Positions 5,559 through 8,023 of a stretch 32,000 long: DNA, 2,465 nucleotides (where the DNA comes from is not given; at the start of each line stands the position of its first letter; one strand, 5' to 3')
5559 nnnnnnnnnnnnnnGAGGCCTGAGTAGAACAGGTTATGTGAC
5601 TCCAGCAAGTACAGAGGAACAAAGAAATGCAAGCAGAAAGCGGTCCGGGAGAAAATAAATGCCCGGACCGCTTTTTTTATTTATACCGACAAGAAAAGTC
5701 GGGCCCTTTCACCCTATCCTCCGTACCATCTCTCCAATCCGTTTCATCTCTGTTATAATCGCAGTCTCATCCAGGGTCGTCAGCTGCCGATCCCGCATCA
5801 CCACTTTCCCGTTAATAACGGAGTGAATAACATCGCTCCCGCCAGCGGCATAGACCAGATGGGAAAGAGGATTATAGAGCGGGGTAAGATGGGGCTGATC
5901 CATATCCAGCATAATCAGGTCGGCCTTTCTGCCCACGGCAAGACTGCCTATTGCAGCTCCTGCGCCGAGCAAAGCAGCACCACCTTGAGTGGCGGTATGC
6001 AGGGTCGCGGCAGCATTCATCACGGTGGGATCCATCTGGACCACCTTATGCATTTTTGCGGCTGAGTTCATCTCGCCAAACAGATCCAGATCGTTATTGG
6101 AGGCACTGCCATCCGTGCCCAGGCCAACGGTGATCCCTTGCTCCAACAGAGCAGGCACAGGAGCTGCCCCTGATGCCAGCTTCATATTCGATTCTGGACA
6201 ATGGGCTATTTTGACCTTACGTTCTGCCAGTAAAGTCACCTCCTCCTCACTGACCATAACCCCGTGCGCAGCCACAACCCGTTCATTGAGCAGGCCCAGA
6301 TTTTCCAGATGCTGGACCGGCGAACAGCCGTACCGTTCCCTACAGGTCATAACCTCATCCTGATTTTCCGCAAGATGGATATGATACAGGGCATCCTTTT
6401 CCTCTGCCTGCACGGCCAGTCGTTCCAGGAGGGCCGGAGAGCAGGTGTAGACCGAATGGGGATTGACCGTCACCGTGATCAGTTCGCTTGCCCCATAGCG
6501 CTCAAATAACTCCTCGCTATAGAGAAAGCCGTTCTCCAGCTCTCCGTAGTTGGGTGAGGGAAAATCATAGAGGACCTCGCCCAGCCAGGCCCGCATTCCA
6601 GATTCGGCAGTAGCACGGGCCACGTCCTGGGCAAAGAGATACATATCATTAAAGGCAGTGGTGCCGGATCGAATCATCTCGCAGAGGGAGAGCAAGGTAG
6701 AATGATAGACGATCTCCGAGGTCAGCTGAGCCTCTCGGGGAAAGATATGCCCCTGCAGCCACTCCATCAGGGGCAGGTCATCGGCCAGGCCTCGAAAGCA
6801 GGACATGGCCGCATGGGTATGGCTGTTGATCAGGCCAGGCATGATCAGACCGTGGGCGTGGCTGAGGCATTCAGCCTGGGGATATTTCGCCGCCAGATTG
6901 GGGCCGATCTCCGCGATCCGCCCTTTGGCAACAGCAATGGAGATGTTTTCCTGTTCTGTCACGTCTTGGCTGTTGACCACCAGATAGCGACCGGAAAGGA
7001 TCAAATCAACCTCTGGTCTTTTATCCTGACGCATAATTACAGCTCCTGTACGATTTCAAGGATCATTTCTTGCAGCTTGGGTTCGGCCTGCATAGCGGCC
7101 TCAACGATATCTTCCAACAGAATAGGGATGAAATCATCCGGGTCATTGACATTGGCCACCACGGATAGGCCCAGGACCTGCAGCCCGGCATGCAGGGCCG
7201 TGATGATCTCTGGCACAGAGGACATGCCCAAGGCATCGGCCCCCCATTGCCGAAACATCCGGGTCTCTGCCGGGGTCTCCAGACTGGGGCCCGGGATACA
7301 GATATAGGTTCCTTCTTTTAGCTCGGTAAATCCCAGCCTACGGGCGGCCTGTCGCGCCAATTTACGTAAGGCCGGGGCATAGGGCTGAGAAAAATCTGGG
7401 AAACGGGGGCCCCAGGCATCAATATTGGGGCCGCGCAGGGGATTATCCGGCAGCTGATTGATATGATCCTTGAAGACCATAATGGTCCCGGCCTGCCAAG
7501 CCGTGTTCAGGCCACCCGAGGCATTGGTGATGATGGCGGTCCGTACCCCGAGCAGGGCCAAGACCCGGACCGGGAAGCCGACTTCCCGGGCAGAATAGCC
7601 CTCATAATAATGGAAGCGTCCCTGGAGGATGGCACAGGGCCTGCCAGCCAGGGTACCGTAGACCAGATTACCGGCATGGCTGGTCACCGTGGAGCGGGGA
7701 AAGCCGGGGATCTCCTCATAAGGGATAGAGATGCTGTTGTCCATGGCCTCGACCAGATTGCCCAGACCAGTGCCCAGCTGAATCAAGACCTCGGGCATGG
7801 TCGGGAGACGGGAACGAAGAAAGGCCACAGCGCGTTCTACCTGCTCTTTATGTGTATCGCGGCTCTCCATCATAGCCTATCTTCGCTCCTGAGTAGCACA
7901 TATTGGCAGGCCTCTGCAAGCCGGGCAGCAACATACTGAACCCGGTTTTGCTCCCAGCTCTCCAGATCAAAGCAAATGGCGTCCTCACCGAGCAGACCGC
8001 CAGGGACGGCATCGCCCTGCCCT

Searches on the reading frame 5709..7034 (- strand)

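Call 4: search_protein_families(library=pfam, proteins=[window:5709-7034:-], max_evalue=1)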
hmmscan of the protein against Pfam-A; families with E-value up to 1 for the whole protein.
window:5709-7034:- (441 aa): 3 families
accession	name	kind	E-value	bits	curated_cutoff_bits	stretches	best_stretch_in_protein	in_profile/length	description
PF01979.26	Amidohydro_1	-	1.2e-71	242.2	25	1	64-412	2-345/345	Amidohydrolase family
PF07969.17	Amidohydro_3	-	1.4e-14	54.9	29.7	1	203-412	264-471/472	Amidohydrolase family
PF00962.28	A_deaminase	-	0.0036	16.9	27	1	257-329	218-295/330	Adenosine deaminase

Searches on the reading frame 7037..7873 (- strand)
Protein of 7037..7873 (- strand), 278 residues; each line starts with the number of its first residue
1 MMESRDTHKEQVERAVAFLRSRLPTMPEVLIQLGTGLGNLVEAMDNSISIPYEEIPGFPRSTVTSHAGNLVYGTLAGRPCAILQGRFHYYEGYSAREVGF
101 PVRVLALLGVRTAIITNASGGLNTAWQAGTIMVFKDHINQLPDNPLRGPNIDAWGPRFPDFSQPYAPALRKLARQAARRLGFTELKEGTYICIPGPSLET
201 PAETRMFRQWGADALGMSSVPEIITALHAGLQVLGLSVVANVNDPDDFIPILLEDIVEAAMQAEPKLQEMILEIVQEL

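Call 69: search_protein_families(library=pfam, proteins=[window:7037-7873:-], max_evalue=0.00001)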
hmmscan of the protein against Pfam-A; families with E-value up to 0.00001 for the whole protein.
window:7037-7873:- (278 aa): 1 family
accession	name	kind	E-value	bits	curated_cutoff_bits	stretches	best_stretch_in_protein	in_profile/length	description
PF01048.26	PNP_UDP_1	-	1.5e-45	155.9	25.1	1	33-275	6-232/233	Phosphorylase superfamily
